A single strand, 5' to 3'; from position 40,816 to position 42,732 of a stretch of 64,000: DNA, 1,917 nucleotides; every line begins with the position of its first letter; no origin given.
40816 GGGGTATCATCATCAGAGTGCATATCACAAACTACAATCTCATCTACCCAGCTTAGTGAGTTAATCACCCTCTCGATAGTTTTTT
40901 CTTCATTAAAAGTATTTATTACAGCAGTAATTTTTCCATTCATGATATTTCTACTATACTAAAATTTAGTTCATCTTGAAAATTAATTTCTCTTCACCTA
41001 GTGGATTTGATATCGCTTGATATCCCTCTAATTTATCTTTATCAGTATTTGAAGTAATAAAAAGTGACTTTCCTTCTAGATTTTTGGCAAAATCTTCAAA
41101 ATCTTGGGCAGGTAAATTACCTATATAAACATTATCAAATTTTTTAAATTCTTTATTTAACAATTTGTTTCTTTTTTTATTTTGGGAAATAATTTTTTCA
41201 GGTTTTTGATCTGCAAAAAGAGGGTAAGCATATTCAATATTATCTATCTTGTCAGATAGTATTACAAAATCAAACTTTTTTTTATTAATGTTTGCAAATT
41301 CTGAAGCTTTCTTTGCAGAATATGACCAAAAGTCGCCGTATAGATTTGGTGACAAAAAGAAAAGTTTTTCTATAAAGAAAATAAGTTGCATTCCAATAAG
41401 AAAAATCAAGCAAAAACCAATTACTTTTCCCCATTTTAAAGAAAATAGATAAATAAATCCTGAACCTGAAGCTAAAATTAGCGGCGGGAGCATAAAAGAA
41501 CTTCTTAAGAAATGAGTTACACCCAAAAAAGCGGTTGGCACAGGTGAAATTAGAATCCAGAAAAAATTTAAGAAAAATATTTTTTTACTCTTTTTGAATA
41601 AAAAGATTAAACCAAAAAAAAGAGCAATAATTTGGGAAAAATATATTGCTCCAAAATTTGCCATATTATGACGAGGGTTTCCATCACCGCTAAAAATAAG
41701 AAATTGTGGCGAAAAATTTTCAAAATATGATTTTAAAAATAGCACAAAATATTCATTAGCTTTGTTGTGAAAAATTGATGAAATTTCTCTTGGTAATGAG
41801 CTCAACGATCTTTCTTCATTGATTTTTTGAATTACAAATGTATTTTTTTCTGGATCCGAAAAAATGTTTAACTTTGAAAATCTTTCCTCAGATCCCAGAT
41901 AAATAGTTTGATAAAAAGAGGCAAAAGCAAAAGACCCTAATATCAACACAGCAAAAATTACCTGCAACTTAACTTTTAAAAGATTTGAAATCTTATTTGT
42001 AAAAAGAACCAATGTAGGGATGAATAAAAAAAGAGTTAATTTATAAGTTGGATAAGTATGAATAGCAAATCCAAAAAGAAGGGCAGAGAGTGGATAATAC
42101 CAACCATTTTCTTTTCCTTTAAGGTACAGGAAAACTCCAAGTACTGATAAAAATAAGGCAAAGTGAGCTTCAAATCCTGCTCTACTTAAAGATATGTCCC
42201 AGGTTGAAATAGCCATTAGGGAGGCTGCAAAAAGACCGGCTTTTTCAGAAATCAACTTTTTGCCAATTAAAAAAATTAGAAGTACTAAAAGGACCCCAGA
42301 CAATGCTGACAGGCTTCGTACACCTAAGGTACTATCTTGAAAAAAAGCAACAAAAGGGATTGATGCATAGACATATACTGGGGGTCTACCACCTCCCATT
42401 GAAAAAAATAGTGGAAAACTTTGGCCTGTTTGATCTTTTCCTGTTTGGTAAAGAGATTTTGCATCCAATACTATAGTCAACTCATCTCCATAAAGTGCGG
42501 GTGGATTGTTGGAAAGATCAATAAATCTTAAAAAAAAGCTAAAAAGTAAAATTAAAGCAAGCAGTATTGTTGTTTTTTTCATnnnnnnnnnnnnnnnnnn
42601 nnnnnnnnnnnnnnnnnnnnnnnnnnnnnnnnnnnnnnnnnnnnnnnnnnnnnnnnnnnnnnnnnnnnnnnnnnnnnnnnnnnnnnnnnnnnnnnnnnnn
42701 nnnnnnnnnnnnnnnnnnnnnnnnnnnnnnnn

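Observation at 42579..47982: Domain-shuffled pair: a 662-aa 'GHDGVWH' membrane protein followed by an 1140-aa protein that fuses the novel extracytoplasmic domain to a second copy of the same membrane domain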

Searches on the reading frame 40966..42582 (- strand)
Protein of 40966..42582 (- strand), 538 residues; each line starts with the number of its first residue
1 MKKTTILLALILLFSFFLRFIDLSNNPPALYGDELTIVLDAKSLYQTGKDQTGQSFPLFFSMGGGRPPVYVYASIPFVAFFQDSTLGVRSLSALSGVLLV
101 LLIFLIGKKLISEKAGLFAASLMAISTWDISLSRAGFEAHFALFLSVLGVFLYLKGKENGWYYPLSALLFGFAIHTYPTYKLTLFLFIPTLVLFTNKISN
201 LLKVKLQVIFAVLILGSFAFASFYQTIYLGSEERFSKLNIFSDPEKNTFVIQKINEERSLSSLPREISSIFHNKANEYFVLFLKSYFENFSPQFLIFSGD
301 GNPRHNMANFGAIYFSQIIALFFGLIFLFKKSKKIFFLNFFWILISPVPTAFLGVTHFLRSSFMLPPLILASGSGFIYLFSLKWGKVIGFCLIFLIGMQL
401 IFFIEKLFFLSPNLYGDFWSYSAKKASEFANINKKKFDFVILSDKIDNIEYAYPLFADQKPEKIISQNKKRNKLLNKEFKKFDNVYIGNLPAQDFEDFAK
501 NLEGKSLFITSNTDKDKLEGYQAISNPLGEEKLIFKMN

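Call 3: search_protein_families(library=pfam, proteins=[window:40966-42582:-], max_evalue=1)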
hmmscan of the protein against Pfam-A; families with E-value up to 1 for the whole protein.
window:40966-42582:- (538 aa): 1 family
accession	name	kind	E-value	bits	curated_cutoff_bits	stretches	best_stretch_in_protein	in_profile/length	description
PF13231.12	PMT_2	-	1e-09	39.3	26.1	1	66-215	2-151/160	Dolichyl-phosphate-mannose-protein mannosyltransferase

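Call 7: search_protein_families(library=ncbifam, proteins=[window:40966-42582:-], max_evalue=1)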
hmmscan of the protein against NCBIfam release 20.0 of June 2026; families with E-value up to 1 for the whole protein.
window:40966-42582:- (538 aa): 3 families
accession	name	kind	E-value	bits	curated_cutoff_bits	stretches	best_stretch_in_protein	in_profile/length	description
TIGR04154.1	archaeo_STT3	subfamily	1e-05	24.1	450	1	91-153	101-166/831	oligosaccharyl transferase, archaeosortase A system-associated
TIGR03663.1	TIGR03663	subfamily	0.0018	17.3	126.25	1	68-225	53-224/435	flippase activity-associated protein Agl23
TIGR01549.1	HAD-SF-IA-v1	subfamily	0.15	12.4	23.3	1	458-517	30-89/149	HAD-IA family hydrolase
